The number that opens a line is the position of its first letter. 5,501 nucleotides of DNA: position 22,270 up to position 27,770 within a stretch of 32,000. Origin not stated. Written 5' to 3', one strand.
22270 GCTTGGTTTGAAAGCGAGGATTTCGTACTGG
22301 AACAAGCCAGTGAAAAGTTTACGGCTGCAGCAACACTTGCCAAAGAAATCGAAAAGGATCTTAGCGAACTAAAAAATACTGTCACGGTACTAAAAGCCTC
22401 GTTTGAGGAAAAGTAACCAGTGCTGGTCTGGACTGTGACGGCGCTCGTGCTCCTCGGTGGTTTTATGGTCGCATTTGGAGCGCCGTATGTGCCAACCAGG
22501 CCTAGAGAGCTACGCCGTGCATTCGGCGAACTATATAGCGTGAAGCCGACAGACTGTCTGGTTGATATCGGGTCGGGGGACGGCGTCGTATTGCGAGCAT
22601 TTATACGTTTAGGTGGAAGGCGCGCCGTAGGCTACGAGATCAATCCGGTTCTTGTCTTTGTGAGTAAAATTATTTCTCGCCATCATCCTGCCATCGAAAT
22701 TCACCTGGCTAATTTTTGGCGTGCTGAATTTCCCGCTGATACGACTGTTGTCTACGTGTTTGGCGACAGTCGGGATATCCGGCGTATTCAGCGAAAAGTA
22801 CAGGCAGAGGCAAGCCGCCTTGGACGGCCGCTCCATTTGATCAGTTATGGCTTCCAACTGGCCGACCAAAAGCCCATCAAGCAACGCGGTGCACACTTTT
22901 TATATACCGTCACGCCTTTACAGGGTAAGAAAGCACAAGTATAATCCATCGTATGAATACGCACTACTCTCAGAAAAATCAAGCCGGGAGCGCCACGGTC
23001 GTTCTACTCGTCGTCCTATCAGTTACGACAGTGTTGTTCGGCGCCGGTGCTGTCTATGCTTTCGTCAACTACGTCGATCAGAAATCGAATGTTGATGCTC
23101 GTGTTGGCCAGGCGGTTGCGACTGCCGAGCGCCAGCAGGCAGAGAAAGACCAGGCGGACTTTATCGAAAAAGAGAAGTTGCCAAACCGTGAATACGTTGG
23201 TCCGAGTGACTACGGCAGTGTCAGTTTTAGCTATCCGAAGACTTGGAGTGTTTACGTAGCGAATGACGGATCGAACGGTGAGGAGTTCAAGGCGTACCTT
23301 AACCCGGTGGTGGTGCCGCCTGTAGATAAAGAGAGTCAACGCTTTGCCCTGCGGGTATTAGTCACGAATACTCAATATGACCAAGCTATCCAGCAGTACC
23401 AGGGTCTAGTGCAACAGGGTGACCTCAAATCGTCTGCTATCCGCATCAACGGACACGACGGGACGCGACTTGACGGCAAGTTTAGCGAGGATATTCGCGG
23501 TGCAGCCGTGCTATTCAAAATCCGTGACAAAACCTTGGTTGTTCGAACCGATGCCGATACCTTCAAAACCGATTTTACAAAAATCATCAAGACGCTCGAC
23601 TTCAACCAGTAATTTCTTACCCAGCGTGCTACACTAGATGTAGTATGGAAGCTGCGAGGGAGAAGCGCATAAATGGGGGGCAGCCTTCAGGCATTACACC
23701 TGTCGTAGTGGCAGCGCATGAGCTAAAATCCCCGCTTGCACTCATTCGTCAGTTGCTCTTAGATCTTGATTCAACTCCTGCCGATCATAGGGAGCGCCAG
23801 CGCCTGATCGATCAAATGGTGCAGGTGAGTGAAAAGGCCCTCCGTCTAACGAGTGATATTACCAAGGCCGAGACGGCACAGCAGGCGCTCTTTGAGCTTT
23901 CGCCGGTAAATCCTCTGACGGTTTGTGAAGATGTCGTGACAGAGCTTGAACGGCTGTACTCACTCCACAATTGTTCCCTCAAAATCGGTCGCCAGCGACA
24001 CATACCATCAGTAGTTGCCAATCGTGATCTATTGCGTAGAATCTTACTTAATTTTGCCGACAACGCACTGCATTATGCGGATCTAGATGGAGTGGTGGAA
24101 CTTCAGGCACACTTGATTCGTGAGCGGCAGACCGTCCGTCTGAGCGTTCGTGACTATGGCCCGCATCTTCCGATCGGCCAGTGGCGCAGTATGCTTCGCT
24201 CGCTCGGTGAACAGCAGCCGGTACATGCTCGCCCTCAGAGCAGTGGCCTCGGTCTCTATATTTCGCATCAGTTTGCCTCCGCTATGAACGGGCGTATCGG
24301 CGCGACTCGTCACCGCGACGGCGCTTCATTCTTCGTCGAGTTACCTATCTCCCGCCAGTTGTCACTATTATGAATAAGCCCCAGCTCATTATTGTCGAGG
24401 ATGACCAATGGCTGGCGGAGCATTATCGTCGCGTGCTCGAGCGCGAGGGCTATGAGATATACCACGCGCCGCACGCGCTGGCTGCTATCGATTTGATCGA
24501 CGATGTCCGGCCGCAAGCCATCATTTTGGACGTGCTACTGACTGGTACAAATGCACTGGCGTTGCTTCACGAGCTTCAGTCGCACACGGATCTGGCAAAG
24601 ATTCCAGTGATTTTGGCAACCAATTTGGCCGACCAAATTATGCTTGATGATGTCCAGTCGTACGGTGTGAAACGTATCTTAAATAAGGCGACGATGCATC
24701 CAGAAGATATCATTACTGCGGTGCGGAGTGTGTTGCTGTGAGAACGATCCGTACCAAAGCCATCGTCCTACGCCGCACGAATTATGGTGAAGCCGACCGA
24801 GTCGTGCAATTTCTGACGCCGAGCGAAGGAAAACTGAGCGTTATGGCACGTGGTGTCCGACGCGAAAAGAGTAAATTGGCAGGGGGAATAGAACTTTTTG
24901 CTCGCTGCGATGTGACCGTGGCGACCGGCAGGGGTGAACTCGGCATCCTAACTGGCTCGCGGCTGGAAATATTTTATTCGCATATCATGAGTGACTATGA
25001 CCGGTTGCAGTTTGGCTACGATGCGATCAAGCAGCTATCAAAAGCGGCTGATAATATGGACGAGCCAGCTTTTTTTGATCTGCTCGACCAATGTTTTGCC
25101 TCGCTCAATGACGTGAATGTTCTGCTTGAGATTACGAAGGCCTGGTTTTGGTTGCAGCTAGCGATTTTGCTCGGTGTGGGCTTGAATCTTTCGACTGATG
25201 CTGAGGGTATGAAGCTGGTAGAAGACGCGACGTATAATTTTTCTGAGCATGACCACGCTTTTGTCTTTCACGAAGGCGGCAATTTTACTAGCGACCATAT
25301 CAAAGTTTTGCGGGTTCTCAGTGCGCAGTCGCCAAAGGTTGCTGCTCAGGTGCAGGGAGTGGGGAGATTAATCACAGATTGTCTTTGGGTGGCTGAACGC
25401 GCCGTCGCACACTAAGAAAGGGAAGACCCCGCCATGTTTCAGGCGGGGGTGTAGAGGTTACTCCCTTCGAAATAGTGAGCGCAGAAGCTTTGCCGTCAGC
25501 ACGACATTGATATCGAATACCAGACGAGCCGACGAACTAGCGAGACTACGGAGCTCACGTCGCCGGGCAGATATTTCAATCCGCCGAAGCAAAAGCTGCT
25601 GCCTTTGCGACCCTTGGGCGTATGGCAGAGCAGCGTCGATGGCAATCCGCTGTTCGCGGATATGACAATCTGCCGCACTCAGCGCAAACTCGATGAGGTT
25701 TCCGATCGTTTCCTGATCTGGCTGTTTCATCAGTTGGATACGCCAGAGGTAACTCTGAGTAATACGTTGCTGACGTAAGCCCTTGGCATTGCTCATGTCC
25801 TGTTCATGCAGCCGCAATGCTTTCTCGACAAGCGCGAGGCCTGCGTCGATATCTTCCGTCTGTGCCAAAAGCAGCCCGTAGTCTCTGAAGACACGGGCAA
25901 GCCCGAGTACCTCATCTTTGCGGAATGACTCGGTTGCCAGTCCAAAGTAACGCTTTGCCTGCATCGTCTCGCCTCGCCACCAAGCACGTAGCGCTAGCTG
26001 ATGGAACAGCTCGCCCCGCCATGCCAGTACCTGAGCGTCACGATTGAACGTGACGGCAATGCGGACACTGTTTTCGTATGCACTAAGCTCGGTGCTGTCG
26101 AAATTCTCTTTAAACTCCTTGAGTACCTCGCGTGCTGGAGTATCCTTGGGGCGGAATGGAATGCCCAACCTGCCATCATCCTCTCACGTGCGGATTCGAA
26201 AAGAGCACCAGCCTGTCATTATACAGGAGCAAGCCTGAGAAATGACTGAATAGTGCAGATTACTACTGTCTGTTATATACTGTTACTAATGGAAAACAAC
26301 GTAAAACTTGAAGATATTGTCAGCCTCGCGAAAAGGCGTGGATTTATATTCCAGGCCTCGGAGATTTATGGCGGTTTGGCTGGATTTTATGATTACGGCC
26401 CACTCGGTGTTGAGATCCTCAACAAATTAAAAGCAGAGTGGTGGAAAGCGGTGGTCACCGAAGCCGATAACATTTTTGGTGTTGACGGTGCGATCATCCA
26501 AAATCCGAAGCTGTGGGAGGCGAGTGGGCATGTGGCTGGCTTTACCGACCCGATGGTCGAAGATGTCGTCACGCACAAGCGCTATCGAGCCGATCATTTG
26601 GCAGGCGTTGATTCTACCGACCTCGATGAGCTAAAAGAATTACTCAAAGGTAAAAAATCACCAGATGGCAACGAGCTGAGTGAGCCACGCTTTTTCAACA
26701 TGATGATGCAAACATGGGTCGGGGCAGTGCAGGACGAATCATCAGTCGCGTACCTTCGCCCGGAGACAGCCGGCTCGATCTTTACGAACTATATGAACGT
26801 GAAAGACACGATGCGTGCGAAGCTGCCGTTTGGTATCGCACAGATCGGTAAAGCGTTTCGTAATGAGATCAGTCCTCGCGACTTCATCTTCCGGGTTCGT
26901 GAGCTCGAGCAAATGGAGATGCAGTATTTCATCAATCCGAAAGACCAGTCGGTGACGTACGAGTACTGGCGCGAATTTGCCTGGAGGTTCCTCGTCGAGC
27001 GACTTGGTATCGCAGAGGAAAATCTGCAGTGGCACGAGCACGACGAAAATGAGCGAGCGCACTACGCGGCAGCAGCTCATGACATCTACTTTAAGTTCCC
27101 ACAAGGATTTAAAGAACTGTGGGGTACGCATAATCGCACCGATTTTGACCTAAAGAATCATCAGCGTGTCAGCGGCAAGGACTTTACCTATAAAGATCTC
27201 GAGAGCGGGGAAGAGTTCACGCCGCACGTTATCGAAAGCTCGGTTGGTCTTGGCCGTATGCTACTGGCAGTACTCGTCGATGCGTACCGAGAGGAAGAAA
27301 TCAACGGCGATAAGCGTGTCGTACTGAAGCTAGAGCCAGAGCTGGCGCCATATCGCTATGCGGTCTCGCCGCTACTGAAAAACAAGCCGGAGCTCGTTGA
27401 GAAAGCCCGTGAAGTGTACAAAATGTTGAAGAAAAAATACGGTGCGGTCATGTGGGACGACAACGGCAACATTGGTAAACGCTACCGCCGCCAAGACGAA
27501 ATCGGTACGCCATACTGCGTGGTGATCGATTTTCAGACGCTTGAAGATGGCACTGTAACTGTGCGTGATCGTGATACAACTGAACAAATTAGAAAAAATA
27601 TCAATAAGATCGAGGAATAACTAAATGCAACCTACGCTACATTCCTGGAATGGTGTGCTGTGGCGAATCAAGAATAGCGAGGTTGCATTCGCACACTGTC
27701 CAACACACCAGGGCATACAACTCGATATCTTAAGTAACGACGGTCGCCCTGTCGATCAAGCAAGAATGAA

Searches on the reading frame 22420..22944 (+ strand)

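Call 100: search_protein_families(library=pfam, proteins=[window:22420-22944:+], max_evalue=0.01)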
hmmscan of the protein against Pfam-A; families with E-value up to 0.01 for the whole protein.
window:22420-22944:+ (174 aa): 2 families
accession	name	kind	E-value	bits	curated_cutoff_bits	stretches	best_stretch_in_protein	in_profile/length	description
PF13649.12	Methyltransf_25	-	0.0037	18.3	27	1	48-116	2-73/97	Methyltransferase domain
PF13489.12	Methyltransf_23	-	0.0041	17.3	27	1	41-82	20-60/164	Methyltransferase domain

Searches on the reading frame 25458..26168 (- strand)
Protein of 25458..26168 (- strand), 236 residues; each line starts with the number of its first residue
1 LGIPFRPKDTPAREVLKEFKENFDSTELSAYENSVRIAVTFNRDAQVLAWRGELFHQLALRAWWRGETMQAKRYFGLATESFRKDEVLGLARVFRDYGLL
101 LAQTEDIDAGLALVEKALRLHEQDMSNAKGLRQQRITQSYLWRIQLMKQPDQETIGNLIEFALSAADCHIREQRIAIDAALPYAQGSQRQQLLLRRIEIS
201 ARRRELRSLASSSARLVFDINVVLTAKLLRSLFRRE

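Call 3: search_protein_families(library=pfam, proteins=[window:25458-26168:-], max_evalue=1)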
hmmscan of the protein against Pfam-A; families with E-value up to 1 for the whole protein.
window:25458-26168:- (236 aa): 3 families
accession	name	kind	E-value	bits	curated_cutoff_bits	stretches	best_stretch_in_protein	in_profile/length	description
PF13424.12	TPR_12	-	0.018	15.7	30.1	1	54-122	5-76/77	Tetratricopeptide repeat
PF13428.12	TPR_14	-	0.036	15.2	23.5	1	93-125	3-35/44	Tetratricopeptide repeat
PF08804.16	gp32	-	0.16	12.4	26.8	1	122-162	70-112/208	gp32 DNA binding protein like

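Call 4: search_protein_families(library=ncbifam, proteins=[window:25458-26168:-], max_evalue=1)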
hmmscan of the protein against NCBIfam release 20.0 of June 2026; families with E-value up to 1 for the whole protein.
window:25458-26168:- (236 aa): 0 families

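Call 15: search_protein_families(library=phrogs, proteins=[window:25458-26168:-], max_evalue=0.1)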
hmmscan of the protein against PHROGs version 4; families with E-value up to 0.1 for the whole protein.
window:25458-26168:- (236 aa): 0 families

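Call 16: search_protein_families(library=padloc, proteins=[window:25458-26168:-], max_evalue=0.1)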
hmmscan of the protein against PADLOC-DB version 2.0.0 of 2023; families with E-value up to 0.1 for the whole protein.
window:25458-26168:- (236 aa): 0 families

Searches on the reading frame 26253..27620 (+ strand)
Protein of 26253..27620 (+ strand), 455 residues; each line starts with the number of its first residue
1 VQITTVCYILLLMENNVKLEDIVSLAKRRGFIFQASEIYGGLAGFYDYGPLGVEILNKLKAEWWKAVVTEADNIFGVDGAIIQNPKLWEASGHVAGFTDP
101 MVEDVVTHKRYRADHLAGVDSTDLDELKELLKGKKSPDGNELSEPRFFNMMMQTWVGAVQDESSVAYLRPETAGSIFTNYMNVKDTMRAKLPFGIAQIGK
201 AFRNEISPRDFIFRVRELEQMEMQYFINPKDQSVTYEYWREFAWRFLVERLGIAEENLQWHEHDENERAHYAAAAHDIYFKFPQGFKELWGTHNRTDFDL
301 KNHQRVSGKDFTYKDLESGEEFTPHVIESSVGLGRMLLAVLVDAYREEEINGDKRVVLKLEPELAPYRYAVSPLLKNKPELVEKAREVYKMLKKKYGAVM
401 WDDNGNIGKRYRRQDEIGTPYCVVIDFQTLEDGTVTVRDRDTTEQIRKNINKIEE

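Call 3: search_protein_families(library=pfam, proteins=[window:26253-27620:+], max_evalue=1)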
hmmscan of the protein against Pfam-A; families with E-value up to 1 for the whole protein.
window:26253-27620:+ (455 aa): 2 families
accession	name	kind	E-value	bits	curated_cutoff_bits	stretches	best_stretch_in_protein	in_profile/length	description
PF03129.25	HGTP_anticodon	-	2.4e-21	76.1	21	1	370-453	3-87/94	Anticodon binding domain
PF00587.30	tRNA-synt_2b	-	3.6e-10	40.6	29.3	1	163-341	8-176/179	tRNA synthetase class II core domain (G, H, P, S and T)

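Call 4: search_protein_families(library=ncbifam, proteins=[window:26253-27620:+], max_evalue=1)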
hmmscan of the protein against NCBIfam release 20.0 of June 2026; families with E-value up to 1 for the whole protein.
window:26253-27620:+ (455 aa): 11 families
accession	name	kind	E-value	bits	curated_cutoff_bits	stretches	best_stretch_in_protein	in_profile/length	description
NF003211.1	PRK04173.1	equivalog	1.1e-176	588.1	312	1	20-454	2-451/454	glycine--tRNA ligase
TIGR00389.1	glyS_dimeric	equivalog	5.4e-145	484.1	243.3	3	18-244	2-236/565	glycine--tRNA ligase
NF011484.0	PRK14894.1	equivalog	4.7e-121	404.6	1050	2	18-349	5-337/539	glycine--tRNA ligase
NF008979.1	PRK12325.1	exception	3e-17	62.6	550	3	359-452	337-431/437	proline--tRNA ligase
NF006625.0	PRK09194.1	equivalog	1.2e-16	60.7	558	2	358-453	459-554/559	proline--tRNA ligase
TIGR00409.1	proS_fam_II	equivalog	1.4e-13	50.6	306.7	2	362-449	469-557/568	proline--tRNA ligase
TIGR00408.1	proS_fam_I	equivalog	1.1e-10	41.1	437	1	168-454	102-374/475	proline--tRNA ligase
TIGR00418.1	thrS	equivalog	4.5e-07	29.2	383.65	1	364-446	470-550/565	threonine--tRNA ligase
NF003068.0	PRK03991.1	equivalog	3.4e-06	25.7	484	1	298-451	437-582/613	threonine--tRNA ligase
TIGR00442.1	hisS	equivalog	1.9e-05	23.9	286.75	1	379-446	334-402/406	histidine--tRNA ligase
NF011500.0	PRK14938.1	equivalog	0.0016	17.5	362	1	374-454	279-360/387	Ser-tRNA(Thr) hydrolase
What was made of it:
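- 26289..27620 (+): glyS (single-chain, dimeric-type glycine--tRNA ligase). Last gene of the conserved syntenic block and left anchor of the variable zone. NF003211, E = 1e-176 (call 4).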

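Call 11: find_related_loci(query=window:26253-27620:+, collection=genome_contigs, flank=8000)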
Query window:26253-27620:+ (455 aa) in genome_contigs; peptide patterns used: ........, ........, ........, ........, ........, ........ (x = any residue, [..] = any of these).
600 stretches matched a pattern (row limit reached: there are more); 590 encode a relative of the query (tblastn E <= 1e-3); the best 80 are kept; 80 distinct loci.
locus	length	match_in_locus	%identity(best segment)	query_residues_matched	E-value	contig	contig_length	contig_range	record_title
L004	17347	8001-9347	84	6-453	0e+0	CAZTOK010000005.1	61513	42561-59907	MAG TPA_asm: uncultured Candidatus Saccharibacteria bacterium isolate SRP200132_co1_475 genome assembly, contig: NODE_70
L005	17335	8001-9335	81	9-453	0e+0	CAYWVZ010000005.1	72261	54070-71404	MAG TPA_asm: uncultured Candidatus Saccharibacteria bacterium isolate SRP344714_co2_350 genome assembly, contig: NODE_79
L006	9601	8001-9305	84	13-447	0e+0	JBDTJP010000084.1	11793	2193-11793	MAG: Candidatus Saccharimonadales bacterium isolate cluster2_bin.56 k127_2301643, whole genome shotgun sequence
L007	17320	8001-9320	82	14-453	0e+0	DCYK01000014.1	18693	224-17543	MAG TPA_asm: Candidatus Saccharibacteria bacterium UBA2112 UBA2112_contig_18203, whole genome shotgun sequence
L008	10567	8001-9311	82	17-453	0e+0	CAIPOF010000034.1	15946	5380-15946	uncultured bacterium isolate AlinenLipids_bin-6727 genome assembly, contig: bin-6727:34/71, whole genome shotgun sequenc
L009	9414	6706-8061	80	4-455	0e+0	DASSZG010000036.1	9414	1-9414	MAG TPA_asm: Candidatus Saccharimonadales bacterium isolate SMAG_U703 k141_1134162, whole genome shotgun sequence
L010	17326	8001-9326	79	12-453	0e+0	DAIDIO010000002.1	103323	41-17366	MAG TPA_asm: Candidatus Saccharibacteria bacterium isolate clean364 NODE_2_length_103323_cov_8.226188, whole genome shot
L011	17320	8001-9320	79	15-454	0e+0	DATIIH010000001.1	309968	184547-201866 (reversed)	MAG TPA_asm: Patescibacteria group bacterium isolate SMAG_U15659 k141_649687, whole genome shotgun sequence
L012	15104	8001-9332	80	13-453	0e+0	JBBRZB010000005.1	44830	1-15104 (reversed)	MAG: Candidatus Saccharimonadales bacterium isolate metawrap_la5_19 metawrap_la5_19_K_123350_L_44830_cov_16.0000, whole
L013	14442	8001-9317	80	15-453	0e+0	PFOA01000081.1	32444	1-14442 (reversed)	MAG: Candidatus Saccharibacteria bacterium CG_4_10_14_0_2_um_filter_52_9 CG_4_10_14_0.2_scaffold_390_c, whole genome sho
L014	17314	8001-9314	79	10-447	0e+0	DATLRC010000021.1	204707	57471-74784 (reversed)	MAG TPA_asm: Candidatus Dormiibacterota bacterium isolate SMAG_U13894 k141_1316200, whole genome shotgun sequence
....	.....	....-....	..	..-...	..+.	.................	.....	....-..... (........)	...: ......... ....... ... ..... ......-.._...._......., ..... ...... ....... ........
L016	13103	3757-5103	78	8-455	0e+0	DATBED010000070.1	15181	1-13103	MAG TPA_asm: Candidatus Saccharimonadales bacterium isolate SMAG_U5828 k141_159019, whole genome shotgun sequence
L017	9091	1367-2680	79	16-453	0e+0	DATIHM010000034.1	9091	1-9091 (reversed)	MAG TPA_asm: Candidatus Saccharimonadia bacterium isolate SMAG_U15638 k141_388538, whole genome shotgun sequence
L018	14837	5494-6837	77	7-455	0e+0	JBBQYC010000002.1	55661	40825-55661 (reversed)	MAG: Candidatus Saccharimonadales bacterium isolate Co_metawrap_2145 Cmw_2145_k141_18822727_length_55661_cov_11.9998, wh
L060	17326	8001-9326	70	19-453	0e+0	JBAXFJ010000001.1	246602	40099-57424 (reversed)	MAG: bacterium isolate ELA268 MAG268_1, whole genome shotgun sequence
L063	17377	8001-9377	67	4-455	0e+0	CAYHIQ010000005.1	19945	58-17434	MAG TPA_asm: uncultured Candidatus Saccharibacteria bacterium isolate ERP119705_co13_441 genome assembly, contig: NODE_3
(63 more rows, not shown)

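Call 71: search_protein_families(library=pfam, proteins=[L060:9387-10460:+, L060:10466-11902:+, L060:11935-12801:+, L060:12837-13370:+, L060:13357-13902:+, L060:14630-15205:-, L060:15285-15890:+, L060:15808-16272:+, L060:16269-17228:-, L063:15220-15561:+], max_evalue=0.01)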
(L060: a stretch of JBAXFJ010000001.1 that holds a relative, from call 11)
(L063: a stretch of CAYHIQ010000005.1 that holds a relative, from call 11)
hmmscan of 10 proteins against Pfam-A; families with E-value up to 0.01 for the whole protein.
L060:9387-10460:+ (357 aa): 1 family
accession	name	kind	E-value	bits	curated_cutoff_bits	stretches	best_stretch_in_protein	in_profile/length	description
PF01594.21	AI-2E_transport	-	1e-54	186.4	34.3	1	25-341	6-324/327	AI-2E family transporter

L060:10466-11902:+ (478 aa): 4 families
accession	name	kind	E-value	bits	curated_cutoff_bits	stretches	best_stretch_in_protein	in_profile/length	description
PF09334.17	tRNA-synt_1g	-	7.4e-103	344.8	20.1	2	156-366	178-391/391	tRNA synthetases class I (M)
PF00133.28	tRNA-synt_1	-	1.3e-34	120.1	22.7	2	223-332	296-404/414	tRNA synthetases class I (I, L, M and V)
PF01406.26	tRNA-synt_1e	-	3.9e-15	56.5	27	2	14-124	17-126/301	tRNA synthetases class I (C) catalytic domain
PF01921.24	tRNA-synt_1f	-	8e-07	28.7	27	1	259-350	236-329/360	tRNA synthetases class I (K)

L060:11935-12801:+ (288 aa): 1 family
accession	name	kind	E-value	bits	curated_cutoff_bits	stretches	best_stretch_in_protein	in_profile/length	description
PF01026.27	TatD_DNase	-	3.1e-66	223.8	27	1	4-287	1-253/253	TatD related DNase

L060:12837-13370:+ (177 aa): 1 family
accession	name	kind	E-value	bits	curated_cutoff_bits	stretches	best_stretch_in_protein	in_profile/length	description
PF01250.22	Ribosomal_S6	-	6e-09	36.4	27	1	26-122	2-89/90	Ribosomal protein S6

L060:13357-13902:+ (181 aa): 2 families
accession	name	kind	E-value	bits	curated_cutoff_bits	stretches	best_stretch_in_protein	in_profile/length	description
PF00436.31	SSB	-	5.7e-39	132.8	26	1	20-121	1-103/104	Single-strand binding protein family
PF01336.31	tRNA_anti-codon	-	0.0022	18.3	27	1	70-119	30-72/75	OB-fold nucleic acid binding domain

L060:14630-15205:- (191 aa): 3 families
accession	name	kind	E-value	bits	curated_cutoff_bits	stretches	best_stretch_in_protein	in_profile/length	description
PF09285.17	Elong-fact-P_C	-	2e-22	79.1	25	1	132-187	1-56/56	Elongation factor P, C-terminal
PF08207.18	EFP_N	-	4.9e-09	36.5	23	1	7-61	3-57/58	Elongation factor P (EF-P) KOW-like domain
PF01132.26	EFP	-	4.8e-05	23.7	27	1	71-124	2-54/54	Elongation factor P (EF-P) OB domain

L060:15285-15890:+ (201 aa): 4 families
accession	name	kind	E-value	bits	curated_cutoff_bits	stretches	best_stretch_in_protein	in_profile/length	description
PF04542.20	Sigma70_r2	-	6.9e-17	61.5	24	1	38-107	1-70/71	Sigma-70 region 2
PF08281.18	Sigma70_r4_2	-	1.8e-10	40.7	25.7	1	142-188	6-52/54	Sigma-70, region 4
PF04545.22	Sigma70_r4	-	4.3e-05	23.4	24.1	1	147-186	5-44/50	Sigma-70, region 4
PF07638.17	Sigma70_ECF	-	0.0088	16.4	21.1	0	91-187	84-176/185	ECF sigma factor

L060:15808-16272:+ (154 aa): 0 families

L060:16269-17228:- (319 aa): 10 families
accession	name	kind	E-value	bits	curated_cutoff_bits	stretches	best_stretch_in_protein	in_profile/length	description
PF00154.27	RecA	-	1.2e-130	435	27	1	1-243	20-262/262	recA bacterial DNA recombination protein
PF21096.2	RecA_C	-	9.4e-16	58.1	27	1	246-301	1-56/57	RecA C-terminal domain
PF08423.17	Rad51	-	6.8e-09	35.8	22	1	13-201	7-211/244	Rad51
PF06745.19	ATPase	-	1.8e-06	28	26.6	1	15-85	2-74/231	KaiC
PF01637.24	ATPase_2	-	1.2e-05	25.7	33.2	1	35-167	22-117/225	ATPase domain predominantly from Archaea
PF13191.12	AAA_16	-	0.0003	21.8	32.6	1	32-168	23-140/167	AAA ATPase domain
PF13481.12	AAA_25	-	0.00056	20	27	0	22-55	23-55/195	AAA domain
PF13401.12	AAA_22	-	0.0031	18.2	27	1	34-126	6-97/130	AAA domain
PF02283.22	CobU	-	0.0044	17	27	1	38-173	3-129/168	Cobinamide kinase / cobinamide phosphate guanyltransferase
PF13479.12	AAA_24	-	0.0062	16.8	27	0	38-124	7-77/195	AAA domain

L063:15220-15561:+ (113 aa): 0 families

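Call 82: search_protein_families(library=pfam, proteins=[L004:7239-7907:-, L004:9360-10133:+, L004:10546-11037:-, L004:11964-12386:-, L004:12504-13094:+, L004:13179-13835:+, L004:13850-14269:+, L004:14266-14976:+, L004:14963-15757:-, L004:16446-17159:+], max_evalue=0.001)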
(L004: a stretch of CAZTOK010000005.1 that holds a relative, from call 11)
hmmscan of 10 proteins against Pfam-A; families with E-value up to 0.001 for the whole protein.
L004:7239-7907:- (222 aa): 0 families

L004:9360-10133:+ (257 aa): 1 family
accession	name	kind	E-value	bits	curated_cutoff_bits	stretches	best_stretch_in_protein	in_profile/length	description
PF03883.20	H2O2_YaaD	-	1.3e-67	228.2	29.6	1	1-238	1-235/236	Peroxide stress protein YaaA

L004:10546-11037:- (163 aa): 1 family
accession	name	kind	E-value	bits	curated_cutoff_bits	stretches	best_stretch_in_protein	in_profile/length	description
PF06114.19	Peptidase_M78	-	6.1e-17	62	22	1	33-156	4-122/123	IrrE N-terminal-like domain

L004:11964-12386:- (140 aa): 0 families

L004:12504-13094:+ (196 aa): 1 family
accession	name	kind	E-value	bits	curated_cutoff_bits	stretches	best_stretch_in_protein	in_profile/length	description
PF01928.26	CYTH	-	1.7e-11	44.7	23.2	1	5-148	2-159/179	CYTH domain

L004:13179-13835:+ (218 aa): 0 families

L004:13850-14269:+ (139 aa): 1 family
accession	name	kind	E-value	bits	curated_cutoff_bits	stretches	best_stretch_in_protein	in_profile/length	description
PF00075.30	RNase_H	-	2.1e-32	112.7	25.8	1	3-132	5-139/141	RNase H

L004:14266-14976:+ (236 aa): 2 families
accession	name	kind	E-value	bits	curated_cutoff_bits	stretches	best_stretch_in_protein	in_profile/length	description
PF08713.17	DNA_alkylation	-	5.9e-60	203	21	1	7-225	1-213/213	DNA alkylation repair enzyme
PF13646.12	HEAT_2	-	9.4e-05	23.1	27.7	0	122-190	22-87/88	HEAT repeats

L004:14963-15757:- (264 aa): 1 family
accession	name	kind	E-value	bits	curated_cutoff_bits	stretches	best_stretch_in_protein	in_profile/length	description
PF01978.25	TrmB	-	9.1e-10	38.7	25.6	1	15-82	1-67/68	Sugar-specific transcriptional regulator TrmB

L004:16446-17159:+ (237 aa): 1 family
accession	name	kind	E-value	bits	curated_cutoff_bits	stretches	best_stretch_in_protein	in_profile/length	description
PF03358.20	FMN_red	-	4.8e-12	46.1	24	1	11-160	2-141/152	NADPH-dependent FMN reductase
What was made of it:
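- The closest backbone relative, L004, carries an unrelated set of small enzymes there (call 82).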
